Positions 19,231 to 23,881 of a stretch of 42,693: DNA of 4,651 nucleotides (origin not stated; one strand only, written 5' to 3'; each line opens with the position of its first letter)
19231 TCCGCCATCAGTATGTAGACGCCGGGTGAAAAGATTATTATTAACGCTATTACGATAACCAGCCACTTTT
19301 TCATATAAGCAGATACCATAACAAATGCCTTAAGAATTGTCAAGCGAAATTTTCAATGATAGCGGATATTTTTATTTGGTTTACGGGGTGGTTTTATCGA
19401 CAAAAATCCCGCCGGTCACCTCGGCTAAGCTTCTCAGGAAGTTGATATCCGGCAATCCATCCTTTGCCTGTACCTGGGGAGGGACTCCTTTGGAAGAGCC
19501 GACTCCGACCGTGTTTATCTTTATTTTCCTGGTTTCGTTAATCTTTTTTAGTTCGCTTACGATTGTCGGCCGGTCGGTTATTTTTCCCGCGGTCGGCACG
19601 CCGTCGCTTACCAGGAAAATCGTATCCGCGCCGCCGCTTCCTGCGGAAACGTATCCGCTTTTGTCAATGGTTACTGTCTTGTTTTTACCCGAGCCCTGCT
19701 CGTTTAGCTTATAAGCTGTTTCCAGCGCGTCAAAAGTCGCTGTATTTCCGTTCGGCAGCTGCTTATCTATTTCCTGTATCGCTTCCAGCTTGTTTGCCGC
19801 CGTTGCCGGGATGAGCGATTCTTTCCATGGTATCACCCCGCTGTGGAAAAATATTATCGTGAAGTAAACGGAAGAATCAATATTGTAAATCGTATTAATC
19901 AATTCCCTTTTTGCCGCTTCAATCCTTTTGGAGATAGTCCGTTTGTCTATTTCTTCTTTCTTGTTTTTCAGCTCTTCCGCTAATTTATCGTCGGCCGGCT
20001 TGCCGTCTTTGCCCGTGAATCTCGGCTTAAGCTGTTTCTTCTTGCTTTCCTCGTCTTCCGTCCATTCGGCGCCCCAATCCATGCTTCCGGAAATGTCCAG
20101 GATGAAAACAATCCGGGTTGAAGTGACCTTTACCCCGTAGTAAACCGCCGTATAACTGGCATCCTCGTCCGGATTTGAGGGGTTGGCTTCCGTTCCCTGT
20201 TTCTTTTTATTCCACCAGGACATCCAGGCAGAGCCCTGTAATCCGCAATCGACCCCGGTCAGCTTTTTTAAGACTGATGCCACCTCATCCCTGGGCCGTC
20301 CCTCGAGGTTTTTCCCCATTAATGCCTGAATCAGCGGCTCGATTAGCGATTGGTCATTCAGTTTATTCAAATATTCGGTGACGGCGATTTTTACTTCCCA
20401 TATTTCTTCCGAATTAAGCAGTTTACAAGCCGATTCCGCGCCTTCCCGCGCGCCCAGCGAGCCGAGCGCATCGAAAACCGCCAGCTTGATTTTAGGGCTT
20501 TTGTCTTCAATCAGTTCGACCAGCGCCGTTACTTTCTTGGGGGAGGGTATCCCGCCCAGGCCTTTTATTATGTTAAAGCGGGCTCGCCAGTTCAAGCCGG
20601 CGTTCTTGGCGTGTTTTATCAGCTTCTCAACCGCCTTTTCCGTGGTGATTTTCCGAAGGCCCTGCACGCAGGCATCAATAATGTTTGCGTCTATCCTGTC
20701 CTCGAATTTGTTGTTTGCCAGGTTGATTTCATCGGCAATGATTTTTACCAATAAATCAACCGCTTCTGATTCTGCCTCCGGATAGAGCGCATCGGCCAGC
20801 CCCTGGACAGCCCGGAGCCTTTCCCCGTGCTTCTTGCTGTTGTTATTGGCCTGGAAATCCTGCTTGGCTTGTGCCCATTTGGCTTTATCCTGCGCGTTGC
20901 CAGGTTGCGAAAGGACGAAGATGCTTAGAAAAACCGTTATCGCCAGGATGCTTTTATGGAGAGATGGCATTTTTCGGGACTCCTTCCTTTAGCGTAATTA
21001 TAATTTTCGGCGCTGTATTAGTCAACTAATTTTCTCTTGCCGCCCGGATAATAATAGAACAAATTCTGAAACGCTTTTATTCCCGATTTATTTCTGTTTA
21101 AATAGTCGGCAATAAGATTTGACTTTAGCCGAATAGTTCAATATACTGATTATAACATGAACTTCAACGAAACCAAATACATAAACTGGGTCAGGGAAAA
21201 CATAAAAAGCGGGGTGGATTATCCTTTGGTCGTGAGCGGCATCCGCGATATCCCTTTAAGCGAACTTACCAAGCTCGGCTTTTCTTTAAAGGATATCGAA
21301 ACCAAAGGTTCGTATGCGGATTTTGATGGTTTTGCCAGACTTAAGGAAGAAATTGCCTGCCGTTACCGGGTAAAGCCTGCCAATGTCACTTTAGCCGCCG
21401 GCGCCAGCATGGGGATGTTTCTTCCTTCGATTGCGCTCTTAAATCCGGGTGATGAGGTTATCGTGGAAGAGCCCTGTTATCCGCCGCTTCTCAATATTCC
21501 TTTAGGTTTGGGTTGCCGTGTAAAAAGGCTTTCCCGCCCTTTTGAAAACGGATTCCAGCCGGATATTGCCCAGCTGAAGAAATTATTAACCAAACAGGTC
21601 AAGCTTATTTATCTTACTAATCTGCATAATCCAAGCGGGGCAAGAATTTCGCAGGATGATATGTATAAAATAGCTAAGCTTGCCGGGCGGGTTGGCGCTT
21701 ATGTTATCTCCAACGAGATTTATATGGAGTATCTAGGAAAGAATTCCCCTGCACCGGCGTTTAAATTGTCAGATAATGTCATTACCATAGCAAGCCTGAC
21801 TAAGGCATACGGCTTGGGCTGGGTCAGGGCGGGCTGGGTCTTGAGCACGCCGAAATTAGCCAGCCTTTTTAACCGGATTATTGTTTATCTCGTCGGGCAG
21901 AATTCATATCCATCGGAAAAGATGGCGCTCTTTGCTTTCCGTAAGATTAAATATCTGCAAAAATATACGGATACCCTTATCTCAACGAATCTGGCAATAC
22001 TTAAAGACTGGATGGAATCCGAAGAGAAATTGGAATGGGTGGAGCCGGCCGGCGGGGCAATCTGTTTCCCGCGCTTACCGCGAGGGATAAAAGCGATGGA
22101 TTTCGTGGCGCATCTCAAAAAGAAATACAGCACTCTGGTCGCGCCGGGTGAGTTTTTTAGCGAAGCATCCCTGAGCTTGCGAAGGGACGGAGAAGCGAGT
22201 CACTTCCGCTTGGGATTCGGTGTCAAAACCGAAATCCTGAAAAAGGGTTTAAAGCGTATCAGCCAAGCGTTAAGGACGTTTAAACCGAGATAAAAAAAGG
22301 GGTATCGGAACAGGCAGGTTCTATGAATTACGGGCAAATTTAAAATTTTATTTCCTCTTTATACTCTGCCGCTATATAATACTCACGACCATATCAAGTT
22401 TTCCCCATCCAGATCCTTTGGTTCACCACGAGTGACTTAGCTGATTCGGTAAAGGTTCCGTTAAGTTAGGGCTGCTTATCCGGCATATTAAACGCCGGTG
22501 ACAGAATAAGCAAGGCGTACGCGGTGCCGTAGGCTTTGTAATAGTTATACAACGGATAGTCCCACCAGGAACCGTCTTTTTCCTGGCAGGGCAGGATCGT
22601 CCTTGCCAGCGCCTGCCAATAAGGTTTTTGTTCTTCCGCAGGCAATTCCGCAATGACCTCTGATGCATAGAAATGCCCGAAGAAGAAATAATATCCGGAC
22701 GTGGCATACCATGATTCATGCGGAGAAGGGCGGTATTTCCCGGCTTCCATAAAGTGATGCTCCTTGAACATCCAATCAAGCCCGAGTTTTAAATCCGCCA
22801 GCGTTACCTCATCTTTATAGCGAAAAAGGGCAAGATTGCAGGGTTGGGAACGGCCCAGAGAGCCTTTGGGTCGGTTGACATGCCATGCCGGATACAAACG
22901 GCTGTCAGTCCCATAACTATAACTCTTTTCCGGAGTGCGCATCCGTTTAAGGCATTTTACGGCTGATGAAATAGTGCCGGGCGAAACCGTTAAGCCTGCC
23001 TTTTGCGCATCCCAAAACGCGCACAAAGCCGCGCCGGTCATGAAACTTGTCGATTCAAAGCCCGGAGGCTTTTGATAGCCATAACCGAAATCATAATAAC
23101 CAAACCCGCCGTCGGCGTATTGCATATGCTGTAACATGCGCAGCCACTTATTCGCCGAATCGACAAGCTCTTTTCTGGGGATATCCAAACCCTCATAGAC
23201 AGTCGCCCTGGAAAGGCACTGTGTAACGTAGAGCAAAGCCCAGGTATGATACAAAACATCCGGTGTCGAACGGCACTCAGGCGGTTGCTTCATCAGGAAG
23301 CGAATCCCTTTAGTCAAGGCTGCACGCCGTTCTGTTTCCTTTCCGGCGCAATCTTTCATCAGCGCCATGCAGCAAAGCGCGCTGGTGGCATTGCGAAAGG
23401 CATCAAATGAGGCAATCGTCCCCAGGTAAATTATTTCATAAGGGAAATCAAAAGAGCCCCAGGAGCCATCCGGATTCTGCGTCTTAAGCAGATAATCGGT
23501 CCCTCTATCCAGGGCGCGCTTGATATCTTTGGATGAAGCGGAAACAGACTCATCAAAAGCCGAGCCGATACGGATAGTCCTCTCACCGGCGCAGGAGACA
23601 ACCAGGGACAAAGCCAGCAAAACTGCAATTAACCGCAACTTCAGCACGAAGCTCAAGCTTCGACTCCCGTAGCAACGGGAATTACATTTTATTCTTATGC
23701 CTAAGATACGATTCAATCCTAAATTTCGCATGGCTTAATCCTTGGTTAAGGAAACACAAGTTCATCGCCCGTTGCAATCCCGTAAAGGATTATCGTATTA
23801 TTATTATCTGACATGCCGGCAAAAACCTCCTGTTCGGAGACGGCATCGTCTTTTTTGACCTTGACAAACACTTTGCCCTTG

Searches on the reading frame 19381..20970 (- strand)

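Call 8: search_protein_families(library=pfam, proteins=[window:19381-20970:-], max_evalue=0.001)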
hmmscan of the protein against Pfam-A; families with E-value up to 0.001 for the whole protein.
window:19381-20970:- (529 aa): 3 families
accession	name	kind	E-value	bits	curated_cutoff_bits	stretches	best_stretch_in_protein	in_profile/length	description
PF13646.12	HEAT_2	-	3.4e-21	75.7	27.7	3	115-201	2-87/88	HEAT repeats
PF03130.22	HEAT_PBS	-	2.4e-05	24.8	20.9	0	131-156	2-27/27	PBS lyase HEAT-like repeat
PF13519.12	VWA_2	-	0.00019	22.4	27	0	348-433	19-94/107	von Willebrand factor type A domain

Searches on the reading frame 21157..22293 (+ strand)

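Call 8: search_protein_families(library=pfam, proteins=[window:21157-22293:+], max_evalue=0.001)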
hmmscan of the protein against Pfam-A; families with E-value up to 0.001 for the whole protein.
window:21157-22293:+ (378 aa): 1 family
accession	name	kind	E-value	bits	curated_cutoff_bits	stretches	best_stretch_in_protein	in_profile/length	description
PF00155.27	Aminotran_1_2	-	1.9e-32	113.3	19.7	1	46-368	31-361/361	Aminotransferase class I and II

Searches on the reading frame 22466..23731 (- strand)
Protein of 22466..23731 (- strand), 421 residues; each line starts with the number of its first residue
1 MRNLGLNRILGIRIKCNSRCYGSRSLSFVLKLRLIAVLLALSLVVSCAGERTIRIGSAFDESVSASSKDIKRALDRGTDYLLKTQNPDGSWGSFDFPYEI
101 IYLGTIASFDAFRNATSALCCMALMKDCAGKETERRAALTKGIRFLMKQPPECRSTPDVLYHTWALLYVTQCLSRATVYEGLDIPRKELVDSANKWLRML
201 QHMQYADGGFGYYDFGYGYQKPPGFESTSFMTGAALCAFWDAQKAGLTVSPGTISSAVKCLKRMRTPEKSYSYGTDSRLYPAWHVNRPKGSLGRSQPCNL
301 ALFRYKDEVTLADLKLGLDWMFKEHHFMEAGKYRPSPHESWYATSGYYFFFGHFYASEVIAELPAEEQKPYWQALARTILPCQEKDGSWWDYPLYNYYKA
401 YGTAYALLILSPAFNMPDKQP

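Call 8: search_protein_families(library=pfam, proteins=[window:22466-23731:-], max_evalue=0.001)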
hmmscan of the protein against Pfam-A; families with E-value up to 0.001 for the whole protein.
window:22466-23731:- (421 aa): 1 family
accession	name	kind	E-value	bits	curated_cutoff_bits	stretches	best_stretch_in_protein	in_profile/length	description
PF13243.12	SQHop_cyclase_C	-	3.7e-11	43.1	26.1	1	59-244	78-261/319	Squalene-hopene cyclase C-terminal domain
